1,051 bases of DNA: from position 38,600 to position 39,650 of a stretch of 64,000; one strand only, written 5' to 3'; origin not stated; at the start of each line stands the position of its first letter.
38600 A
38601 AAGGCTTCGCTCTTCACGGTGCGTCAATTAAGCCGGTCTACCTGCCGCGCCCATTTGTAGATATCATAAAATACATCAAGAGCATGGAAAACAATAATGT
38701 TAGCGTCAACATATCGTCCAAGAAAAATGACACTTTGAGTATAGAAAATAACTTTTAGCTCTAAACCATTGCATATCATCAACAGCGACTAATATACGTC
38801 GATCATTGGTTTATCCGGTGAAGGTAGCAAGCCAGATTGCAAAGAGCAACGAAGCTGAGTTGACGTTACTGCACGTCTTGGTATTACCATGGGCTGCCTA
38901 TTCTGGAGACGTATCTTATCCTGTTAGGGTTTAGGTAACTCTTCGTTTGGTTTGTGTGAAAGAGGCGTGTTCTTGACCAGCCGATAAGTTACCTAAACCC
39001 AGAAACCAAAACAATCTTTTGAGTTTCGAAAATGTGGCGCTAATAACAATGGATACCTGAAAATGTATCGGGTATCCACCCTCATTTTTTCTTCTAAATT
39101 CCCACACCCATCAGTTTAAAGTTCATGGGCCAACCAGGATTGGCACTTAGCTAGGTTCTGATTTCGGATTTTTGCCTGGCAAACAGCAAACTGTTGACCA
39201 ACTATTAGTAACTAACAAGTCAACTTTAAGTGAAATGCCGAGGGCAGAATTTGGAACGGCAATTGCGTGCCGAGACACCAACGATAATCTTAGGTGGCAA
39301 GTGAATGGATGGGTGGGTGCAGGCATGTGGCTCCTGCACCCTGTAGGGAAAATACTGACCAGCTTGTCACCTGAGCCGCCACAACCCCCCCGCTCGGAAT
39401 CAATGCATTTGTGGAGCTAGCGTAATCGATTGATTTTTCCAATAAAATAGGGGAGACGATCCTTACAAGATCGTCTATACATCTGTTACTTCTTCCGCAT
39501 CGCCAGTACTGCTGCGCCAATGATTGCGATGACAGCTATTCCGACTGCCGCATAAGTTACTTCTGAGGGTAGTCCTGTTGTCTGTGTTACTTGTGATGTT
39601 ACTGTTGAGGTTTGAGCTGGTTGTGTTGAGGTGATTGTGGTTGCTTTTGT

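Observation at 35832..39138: Direct copies of a ~135-180 bp non-coding element with a structure-preserving hairpin flank a two-gene glycosyltransferase/phosphatase cassette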

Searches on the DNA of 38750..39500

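Call 29: search_rna_families(source=window, start=38750, end=39500, threshold=evalue, max_evalue=10)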
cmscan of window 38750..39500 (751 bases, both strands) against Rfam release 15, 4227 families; matches with E-value up to 10: 4.
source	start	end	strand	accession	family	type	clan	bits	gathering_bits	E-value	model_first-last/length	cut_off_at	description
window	38924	39089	+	RF04184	BTnc060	Gene; sRNA;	-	19.6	228.9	1.5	1-213/213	no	Bacteroides sRNA BTnc060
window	38990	39091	-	RF01094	RF_site6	Cis-reg; frameshift_element;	-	17.9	90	7.4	1-118/118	no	Polymerase ribosomal frameshift site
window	39076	39121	-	RF01100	PK-BYV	Cis-reg;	-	16.2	50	1.3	1-40/40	no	3'-terminal pseudoknot in BYV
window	38979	39093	-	RF01471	rliB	Gene; sRNA;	-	14.3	40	2.7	1-360/360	no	Listeria sRNA rliB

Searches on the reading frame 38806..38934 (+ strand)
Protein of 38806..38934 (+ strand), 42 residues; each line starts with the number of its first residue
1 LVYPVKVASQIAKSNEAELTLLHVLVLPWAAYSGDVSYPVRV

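Call 44: search_protein_families(library=pfam, proteins=[window:38806-38934:+], max_evalue=0.01)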
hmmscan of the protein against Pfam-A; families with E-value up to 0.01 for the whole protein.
window:38806-38934:+ (42 aa): 0 families

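Call 64: search_protein_families(library=ncbifam, proteins=[window:38806-38934:+], max_evalue=0.1)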
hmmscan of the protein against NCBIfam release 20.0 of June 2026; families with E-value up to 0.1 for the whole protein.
window:38806-38934:+ (42 aa): 0 families

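Call 74: search_protein_families(library=pfam, proteins=[window:38806-38934:+], max_evalue=5)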
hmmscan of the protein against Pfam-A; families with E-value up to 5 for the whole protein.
window:38806-38934:+ (42 aa): 1 family
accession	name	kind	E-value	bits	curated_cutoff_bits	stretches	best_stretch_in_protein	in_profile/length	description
PF00582.32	Usp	-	0.09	13.8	24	1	5-37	19-51/141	Universal stress protein family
